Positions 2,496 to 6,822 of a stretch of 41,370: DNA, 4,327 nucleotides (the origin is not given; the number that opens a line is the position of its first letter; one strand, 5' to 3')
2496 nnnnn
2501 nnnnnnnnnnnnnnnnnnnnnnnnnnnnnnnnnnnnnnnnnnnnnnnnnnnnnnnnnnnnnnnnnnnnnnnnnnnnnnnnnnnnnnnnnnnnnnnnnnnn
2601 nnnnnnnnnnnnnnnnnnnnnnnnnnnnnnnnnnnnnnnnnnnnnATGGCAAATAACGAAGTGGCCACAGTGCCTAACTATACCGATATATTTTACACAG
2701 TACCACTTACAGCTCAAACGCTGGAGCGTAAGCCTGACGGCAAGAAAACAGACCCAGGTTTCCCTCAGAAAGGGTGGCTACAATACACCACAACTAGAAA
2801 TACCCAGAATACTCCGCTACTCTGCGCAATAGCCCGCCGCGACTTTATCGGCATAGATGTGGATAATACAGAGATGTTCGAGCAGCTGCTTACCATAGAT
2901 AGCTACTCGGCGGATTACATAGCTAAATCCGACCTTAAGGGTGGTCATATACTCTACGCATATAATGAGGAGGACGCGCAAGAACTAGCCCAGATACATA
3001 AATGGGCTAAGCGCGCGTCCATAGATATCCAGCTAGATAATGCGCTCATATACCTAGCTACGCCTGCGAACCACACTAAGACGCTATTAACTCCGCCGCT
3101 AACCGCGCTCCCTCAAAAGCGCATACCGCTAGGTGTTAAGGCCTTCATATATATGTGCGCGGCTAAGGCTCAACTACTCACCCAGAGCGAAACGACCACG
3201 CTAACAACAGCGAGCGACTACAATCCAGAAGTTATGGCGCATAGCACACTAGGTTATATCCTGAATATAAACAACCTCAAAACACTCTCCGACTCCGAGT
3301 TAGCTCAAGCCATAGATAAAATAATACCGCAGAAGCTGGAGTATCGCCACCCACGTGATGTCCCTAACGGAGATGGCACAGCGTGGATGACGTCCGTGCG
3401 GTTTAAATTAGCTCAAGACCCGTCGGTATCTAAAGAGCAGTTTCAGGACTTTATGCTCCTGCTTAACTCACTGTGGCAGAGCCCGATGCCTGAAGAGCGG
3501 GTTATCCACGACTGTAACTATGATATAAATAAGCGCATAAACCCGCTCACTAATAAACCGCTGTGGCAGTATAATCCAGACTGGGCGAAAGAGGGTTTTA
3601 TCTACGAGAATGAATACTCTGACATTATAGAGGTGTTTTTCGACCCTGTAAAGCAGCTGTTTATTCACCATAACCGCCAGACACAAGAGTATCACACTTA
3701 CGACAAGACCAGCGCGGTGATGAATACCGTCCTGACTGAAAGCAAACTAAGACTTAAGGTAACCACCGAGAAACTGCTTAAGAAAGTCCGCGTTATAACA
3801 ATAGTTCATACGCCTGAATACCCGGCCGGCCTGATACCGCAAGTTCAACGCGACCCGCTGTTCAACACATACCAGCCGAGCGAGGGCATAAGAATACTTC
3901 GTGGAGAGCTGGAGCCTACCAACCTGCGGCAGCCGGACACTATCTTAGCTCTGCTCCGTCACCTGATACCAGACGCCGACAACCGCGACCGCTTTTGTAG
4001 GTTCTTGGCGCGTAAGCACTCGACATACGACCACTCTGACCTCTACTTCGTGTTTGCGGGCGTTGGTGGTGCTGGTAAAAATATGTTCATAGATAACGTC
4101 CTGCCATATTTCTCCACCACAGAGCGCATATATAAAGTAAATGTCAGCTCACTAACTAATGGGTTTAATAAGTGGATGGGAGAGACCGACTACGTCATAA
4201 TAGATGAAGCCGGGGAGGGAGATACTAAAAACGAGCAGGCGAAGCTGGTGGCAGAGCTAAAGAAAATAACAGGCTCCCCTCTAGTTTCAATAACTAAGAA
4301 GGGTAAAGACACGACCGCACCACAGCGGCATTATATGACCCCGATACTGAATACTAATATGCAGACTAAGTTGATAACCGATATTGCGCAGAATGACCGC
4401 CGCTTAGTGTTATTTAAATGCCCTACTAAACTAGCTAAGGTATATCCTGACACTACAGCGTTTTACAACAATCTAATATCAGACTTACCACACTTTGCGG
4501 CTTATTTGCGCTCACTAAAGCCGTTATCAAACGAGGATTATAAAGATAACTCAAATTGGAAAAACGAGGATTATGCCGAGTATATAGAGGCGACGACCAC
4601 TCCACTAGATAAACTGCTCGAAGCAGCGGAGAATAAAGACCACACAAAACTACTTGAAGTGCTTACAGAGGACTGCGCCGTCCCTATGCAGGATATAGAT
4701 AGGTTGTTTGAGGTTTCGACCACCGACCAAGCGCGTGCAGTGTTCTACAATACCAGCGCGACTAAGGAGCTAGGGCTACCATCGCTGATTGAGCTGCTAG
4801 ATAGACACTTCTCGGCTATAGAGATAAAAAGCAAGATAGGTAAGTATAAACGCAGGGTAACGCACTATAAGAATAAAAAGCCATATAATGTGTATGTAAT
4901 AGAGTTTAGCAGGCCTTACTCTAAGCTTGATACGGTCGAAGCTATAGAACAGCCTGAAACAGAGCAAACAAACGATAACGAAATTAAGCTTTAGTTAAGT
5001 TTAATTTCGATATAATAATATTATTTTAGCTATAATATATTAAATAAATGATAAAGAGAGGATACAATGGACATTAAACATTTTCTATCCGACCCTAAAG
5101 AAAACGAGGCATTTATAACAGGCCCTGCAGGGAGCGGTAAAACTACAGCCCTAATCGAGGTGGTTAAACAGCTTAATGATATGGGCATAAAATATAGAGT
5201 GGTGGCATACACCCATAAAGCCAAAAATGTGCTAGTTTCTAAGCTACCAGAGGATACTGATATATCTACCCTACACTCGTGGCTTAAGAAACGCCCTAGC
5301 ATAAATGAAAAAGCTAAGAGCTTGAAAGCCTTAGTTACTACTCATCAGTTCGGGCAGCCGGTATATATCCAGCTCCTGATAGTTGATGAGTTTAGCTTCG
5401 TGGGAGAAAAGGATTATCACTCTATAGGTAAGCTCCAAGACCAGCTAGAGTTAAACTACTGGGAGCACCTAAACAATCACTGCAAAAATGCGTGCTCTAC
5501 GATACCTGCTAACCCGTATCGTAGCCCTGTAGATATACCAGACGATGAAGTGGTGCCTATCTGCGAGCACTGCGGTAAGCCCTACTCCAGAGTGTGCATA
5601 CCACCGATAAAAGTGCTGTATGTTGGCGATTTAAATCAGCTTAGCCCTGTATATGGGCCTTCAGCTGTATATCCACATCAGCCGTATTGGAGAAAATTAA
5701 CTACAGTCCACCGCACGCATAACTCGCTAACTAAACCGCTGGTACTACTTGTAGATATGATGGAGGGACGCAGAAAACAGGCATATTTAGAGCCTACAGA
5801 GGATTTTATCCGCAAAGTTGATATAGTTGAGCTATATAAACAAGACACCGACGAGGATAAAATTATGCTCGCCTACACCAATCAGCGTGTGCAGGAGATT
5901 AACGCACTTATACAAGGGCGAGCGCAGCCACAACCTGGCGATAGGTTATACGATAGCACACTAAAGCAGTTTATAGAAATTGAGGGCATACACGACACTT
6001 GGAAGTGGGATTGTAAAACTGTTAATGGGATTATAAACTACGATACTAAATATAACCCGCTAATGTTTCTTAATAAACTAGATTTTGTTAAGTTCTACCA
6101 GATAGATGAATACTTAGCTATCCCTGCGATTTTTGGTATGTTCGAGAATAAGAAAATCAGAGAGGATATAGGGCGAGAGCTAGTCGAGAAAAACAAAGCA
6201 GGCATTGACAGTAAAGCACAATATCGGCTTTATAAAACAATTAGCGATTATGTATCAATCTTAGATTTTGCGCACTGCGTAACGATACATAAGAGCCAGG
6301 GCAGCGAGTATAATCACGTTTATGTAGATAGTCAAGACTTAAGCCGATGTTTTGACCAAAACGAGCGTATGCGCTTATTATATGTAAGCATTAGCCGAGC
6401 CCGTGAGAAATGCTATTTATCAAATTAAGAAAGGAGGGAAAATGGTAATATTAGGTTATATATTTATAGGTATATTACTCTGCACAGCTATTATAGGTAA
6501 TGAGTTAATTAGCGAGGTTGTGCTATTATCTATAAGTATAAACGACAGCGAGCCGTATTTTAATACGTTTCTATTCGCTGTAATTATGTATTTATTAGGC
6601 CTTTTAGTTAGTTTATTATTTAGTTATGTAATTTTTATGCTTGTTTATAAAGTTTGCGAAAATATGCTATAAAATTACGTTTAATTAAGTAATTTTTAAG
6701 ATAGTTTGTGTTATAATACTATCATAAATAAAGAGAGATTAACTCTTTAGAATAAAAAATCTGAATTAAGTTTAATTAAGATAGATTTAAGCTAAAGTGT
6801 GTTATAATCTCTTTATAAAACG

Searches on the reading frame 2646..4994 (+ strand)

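Call 10: search_protein_families(library=phrogs, proteins=[window:2646-4994:+])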
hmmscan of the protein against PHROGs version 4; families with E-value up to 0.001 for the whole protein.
window:2646-4994:+ (782 aa): 4 families
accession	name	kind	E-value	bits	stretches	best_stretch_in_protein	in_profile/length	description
phrog_19785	-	DNA, RNA and nucleotide metabolism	2e-47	162.8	1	16-623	12-619/745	DNA polymerase/primase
phrog_24712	-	unknown function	2.1e-11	43.5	1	403-676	412-673/801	-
phrog_1829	-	DNA, RNA and nucleotide metabolism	6.5e-08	32.2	1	465-607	504-641/772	DNA primase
phrog_1156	-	DNA, RNA and nucleotide metabolism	1.7e-06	27.8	1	431-596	523-689/855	DNA primase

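Call 11: search_protein_families(library=pfam, proteins=[window:2646-4994:+], max_evalue=0.01)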
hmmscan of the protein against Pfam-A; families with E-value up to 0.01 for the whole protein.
window:2646-4994:+ (782 aa): 1 family
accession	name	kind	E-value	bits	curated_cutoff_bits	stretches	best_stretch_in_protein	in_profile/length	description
PF19263.5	DUF5906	-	1e-10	42.7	27.6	1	471-586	2-114/114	Family of unknown function (DUF5906)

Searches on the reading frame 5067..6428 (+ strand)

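Call 10: search_protein_families(library=phrogs, proteins=[window:5067-6428:+])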
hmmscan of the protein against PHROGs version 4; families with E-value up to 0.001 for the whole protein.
window:5067-6428:+ (453 aa): 6 families
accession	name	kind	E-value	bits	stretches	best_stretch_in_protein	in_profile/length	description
phrog_325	-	DNA, RNA and nucleotide metabolism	2e-59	202.8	1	3-451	482-866/986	Dda-like helicase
phrog_1967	-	DNA, RNA and nucleotide metabolism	3.1e-18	66.8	2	10-71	164-231/776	DNA helicase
phrog_4412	-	DNA, RNA and nucleotide metabolism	1.2e-17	64.5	2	380-451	644-711/743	exonuclease V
phrog_25411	-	unknown function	2.3e-07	30.9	1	15-61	233-280/627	-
phrog_25471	-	unknown function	1.6e-06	29.2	1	14-117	23-137/162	-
phrog_6891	-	other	0.00059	20.5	1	13-50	43-76/310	ATPase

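Call 11: search_protein_families(library=pfam, proteins=[window:5067-6428:+], max_evalue=0.01)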
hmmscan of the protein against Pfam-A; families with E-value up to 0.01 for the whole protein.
window:5067-6428:+ (453 aa): 17 families
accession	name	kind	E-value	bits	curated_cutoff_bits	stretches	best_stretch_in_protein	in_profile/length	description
PF13538.12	UvrD_C_2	-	9.2e-16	57.9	27.4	1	401-451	1-51/52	UvrD-like helicase C-terminal domain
PF13604.12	AAA_30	-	5.2e-15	56.1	27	1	15-121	21-109/191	AAA domain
PF13245.12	AAA_19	-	8.2e-15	55.6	25.1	1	12-121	11-112/134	AAA domain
PF01443.25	Viral_helicase1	-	1.6e-08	35.1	21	1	402-451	177-226/228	Viral superfamily 1 RNA helicase core domain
PF13401.12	AAA_22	-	1e-05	26.3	27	1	16-118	9-102/130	AAA domain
PF13086.12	AAA_11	-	3.1e-05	24.3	27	1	4-62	11-74/257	AAA domain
PF13361.12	UvrD_C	-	5.6e-05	23.1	25.6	1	404-452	289-346/350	UvrD-like helicase C-terminal domain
PF25199.1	nSTAND_NTPase5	-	0.00011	22.5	34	1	10-52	39-80/145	Novel STAND NTPase 5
PF01637.24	ATPase_2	-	0.0004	20.7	33.2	1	3-63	11-68/225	ATPase domain predominantly from Archaea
PF09848.15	SLFN-g3_helicase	-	0.00093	19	24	1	15-108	4-87/354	Schlafen group 3, DNA/RNA helicase domain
PF03266.21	NTPase_1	-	0.0016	18.7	23.9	1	16-44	3-31/168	NTPase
PF00265.24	TK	-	0.0027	18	20.6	0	16-113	5-90/176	Thymidine kinase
PF02492.25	cobW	-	0.0036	17.4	20.7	0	16-41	4-28/180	CobW/HypB/UreG, nucleotide-binding domain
PF00437.27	T2SSE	-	0.004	16.3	24.9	1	15-41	145-171/370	Type II/IV secretion system protein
PF00931.28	NB-ARC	-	0.0063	16.2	23.5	0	13-66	19-66/248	NB-ARC domain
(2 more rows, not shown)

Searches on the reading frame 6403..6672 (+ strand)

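Call 10: search_protein_families(library=phrogs, proteins=[window:6403-6672:+])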
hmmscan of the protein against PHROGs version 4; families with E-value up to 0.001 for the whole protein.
window:6403-6672:+ (89 aa): 0 families

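Call 11: search_protein_families(library=pfam, proteins=[window:6403-6672:+], max_evalue=0.01)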
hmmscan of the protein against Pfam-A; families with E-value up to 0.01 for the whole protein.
window:6403-6672:+ (89 aa): 1 family
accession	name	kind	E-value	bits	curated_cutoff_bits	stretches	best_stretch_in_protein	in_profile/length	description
PF03631.20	Virul_fac_BrkB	-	0.0069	16.5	33.7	1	3-85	99-183/259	Virulence factor BrkB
